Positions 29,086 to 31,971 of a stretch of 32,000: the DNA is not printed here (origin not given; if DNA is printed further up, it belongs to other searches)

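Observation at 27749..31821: Compact type IV pilin-like locus: three small prepilins plus a divergent 861-aa prepilin-like giant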

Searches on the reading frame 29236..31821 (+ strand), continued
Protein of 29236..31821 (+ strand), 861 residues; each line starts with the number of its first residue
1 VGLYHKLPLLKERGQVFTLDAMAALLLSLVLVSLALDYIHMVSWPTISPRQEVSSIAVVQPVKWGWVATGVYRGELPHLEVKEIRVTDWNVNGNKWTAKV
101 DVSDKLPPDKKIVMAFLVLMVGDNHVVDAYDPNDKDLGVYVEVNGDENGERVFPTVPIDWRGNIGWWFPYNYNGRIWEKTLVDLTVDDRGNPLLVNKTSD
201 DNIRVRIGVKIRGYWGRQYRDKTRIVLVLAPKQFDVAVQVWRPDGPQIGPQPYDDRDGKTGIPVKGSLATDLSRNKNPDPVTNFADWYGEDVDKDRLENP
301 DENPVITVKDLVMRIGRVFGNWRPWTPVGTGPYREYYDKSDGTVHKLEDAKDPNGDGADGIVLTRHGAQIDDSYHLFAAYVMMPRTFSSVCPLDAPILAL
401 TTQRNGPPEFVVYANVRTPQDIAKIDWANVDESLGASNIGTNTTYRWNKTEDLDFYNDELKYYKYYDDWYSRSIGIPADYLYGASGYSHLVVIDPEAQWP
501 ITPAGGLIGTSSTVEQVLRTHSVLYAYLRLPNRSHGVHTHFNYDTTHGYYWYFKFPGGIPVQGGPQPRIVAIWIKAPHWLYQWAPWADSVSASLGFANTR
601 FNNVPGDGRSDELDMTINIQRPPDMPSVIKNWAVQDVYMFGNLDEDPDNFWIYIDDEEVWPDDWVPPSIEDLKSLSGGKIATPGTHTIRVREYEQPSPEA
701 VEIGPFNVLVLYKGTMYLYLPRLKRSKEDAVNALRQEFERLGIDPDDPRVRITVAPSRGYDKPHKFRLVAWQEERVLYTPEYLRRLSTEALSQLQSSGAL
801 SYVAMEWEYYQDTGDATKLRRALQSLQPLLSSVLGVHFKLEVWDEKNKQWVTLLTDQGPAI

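Call 43: find_related_loci(query=A5, collection=genome_contigs, flank=10000)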
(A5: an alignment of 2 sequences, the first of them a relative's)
Query A5 (572 aa) in genome_contigs; peptide patterns used: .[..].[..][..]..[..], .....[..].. (x = any residue, [..] = any of these).
208 stretches matched a pattern; 5 encode a relative of the query (tblastn E <= 1e-3); 5 distinct loci.
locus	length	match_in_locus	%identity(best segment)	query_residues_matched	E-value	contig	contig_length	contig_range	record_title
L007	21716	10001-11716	100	1-572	0e+0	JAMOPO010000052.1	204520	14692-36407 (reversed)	MAG: Methanobacteriota archaeon isolate 4559-240_metabat1_scaf2bin.048 4559-240_scaffold_7_c1, whole genome shotgun sequ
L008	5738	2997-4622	92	31-572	0e+0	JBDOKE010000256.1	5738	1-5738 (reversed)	MAG: Methanobacteriota archaeon isolate FK190211_WC_175_metabat1_scaf2bin.007 NODE_2298_length_5738_cov_3.565496, whole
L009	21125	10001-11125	37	109-493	3e-66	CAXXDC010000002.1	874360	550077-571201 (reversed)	MAG: Clostridia bacterium isolate 80130c35-1b44-45cf-b5f4-dec04e696a57 genome assembly, contig: contig_2, whole genome s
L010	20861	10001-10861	37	237-520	2e-49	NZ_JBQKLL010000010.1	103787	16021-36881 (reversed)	Blautia sp. Sow4_E7 contig00010, whole genome shotgun sequence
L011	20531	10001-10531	44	237-412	1e-34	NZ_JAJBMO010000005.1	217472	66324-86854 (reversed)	Blautia glucerasea strain MSK.18.94 CKGJDHAK_5, whole genome shotgun sequence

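Call 45: search_protein_families(library=pfam, proteins=[L007:7085-9415:-, L007:8105-9910:+, L007:4117-6117:-, L007:5241-6740:+, L007:3029-4348:+, L007:2257-3300:-, L007:1244-2260:-, L007:1161-2303:+, L007:583-1158:-, L007:4342-5637:+], max_evalue=0.0001)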
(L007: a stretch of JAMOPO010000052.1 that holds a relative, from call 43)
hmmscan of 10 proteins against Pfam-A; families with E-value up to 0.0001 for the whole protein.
L007:7085-9415:- (776 aa): 0 families

L007:8105-9910:+ (601 aa): 2 families
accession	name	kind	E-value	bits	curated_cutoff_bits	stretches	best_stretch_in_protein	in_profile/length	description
PF01078.27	Mg_chelatase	-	2.6e-11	43.8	20.3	1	159-209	2-52/207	Magnesium chelatase, subunit ChlI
PF07728.20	AAA_5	-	9.3e-05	22.9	22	0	182-203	2-23/139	AAA domain (dynein-related subfamily)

L007:4117-6117:- (666 aa): 0 families

L007:5241-6740:+ (499 aa): 0 families

L007:3029-4348:+ (439 aa): 1 family
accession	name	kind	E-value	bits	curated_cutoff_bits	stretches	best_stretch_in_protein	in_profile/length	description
PF00815.25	Histidinol_dh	-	5.3e-159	530.1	27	1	17-429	2-410/411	Histidinol dehydrogenase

L007:2257-3300:- (347 aa): 0 families

L007:1244-2260:- (338 aa): 0 families

L007:1161-2303:+ (380 aa): 2 families
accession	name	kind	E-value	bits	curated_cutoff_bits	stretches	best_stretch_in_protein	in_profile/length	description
PF04127.22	DFP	-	1.4e-43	149.4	22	1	167-330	1-171/186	DNA/pantothenate metabolism flavoprotein C-terminal domain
PF02441.25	Flavoprotein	-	9.5e-32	110.3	22.7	1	3-162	2-157/162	Flavoprotein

L007:583-1158:- (191 aa): 0 families

L007:4342-5637:+ (431 aa): 2 families
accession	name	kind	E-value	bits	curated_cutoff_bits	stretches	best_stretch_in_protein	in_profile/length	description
PF00152.25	tRNA-synt_2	-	1.8e-99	333.1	25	1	117-425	2-307/308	tRNA synthetases class II (D, K and N)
PF01336.31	tRNA_anti-codon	-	1.8e-19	69.8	27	1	19-98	1-75/75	OB-fold nucleic acid binding domain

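Call 54: search_solved_structures(query=A1, max_evalue=1)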
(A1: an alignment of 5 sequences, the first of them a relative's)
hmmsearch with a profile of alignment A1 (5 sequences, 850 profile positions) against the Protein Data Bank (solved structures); distinct sequences matched with E-value up to 1: 0.

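Call 70: fold_search(model_id=the predicted structure, library=pdb)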
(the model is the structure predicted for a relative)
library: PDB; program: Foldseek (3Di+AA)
matches with E <= 10: 453; with E <= 0.001: 0
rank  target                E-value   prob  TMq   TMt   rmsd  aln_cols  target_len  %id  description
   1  4ycg_B                2.0e-02  0.60  0.09  0.30  14.5       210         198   10  Pro-bone morphogenetic protein 9 (released 2015-03-04)
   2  8x7n_A                2.2e-02  0.84  0.09  0.45   6.7       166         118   11  Cell-cell adhesion Nanobody/Antigen Pair (released 2024-07-17)
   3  4yci_B                2.7e-02  0.51  0.09  0.31  17.4       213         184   10  non-latent pro-bone morphogenetic protein 9 (released 2015-03-04)
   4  4yci_A                2.9e-02  0.57  0.08  0.28  16.0       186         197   10  non-latent pro-bone morphogenetic protein 9 (released 2015-03-04)
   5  4ycg_A                3.0e-02  0.60  0.09  0.31  14.4       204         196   10  Pro-bone morphogenetic protein 9 (released 2015-03-04)
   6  6rw8_A                3.2e-02  0.69  0.10  0.04  11.7       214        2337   10  Cryo-EM structure of Xenorhabdus nematophila XptA1 (released 2019-10-23)
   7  5zac_A                4.5e-02  0.20  0.08  0.21  13.0       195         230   10  Crystal structure of ConA-R2M (released 2018-05-30)
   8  2p37_A                4.8e-02  0.16  0.08  0.20  14.2       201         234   10  Crystal structure of a lectin from Canavalia maritima seeds (CML) in complex with man1-3man-OMe (released 2007-11-06)
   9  5z5p_B                4.8e-02  0.13  0.07  0.19  14.2       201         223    9  Crystal structure of ConA-R3M (released 2018-11-07)
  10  8k42_U                5.7e-02  0.41  0.09  0.11   9.5       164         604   10  Structure of full Banna virus (released 2024-03-27)
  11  4k1y_A                5.7e-02  0.13  0.08  0.19  15.9       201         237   10  Crystal structure of Canavalia boliviana lectin in complex with Man1-3Man-OMe (released 2014-04-09)
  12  4w6y_A                6.0e-02  0.12  0.06  0.22  16.8       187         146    8  Co-complex structure of the lectin domain of F18 fimbrial adhesin FedF with inhibitory nanobody NbFedF9 (released 2014-12-17)
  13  6yro_A                9.0e-02  0.11  0.07  0.21  17.1       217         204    9  Streptococcus suis SadP mutant - N285D (released 2020-08-19)
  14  2p37_B                9.0e-02  0.10  0.08  0.19  13.8       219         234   10  Crystal structure of a lectin from Canavalia maritima seeds (CML) in complex with man1-3man-OMe (released 2007-11-06)
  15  5z5l_C                9.5e-02  0.09  0.07  0.17  14.0       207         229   10  Crystal structure of ConA-R5M (released 2019-04-10)
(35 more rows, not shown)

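Call 85: search_solved_structures(query=L001:15858-16832:-, max_evalue=1, show_alignments=1)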
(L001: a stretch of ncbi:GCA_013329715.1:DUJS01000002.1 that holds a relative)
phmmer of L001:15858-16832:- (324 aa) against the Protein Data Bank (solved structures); distinct sequences matched with E-value up to 1: 1.
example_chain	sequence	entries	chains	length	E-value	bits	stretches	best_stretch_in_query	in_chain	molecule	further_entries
5wpj_A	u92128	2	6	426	0.36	13.6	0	182-285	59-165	3-hydroxy-3-methylglutaryl coenzyme A reductase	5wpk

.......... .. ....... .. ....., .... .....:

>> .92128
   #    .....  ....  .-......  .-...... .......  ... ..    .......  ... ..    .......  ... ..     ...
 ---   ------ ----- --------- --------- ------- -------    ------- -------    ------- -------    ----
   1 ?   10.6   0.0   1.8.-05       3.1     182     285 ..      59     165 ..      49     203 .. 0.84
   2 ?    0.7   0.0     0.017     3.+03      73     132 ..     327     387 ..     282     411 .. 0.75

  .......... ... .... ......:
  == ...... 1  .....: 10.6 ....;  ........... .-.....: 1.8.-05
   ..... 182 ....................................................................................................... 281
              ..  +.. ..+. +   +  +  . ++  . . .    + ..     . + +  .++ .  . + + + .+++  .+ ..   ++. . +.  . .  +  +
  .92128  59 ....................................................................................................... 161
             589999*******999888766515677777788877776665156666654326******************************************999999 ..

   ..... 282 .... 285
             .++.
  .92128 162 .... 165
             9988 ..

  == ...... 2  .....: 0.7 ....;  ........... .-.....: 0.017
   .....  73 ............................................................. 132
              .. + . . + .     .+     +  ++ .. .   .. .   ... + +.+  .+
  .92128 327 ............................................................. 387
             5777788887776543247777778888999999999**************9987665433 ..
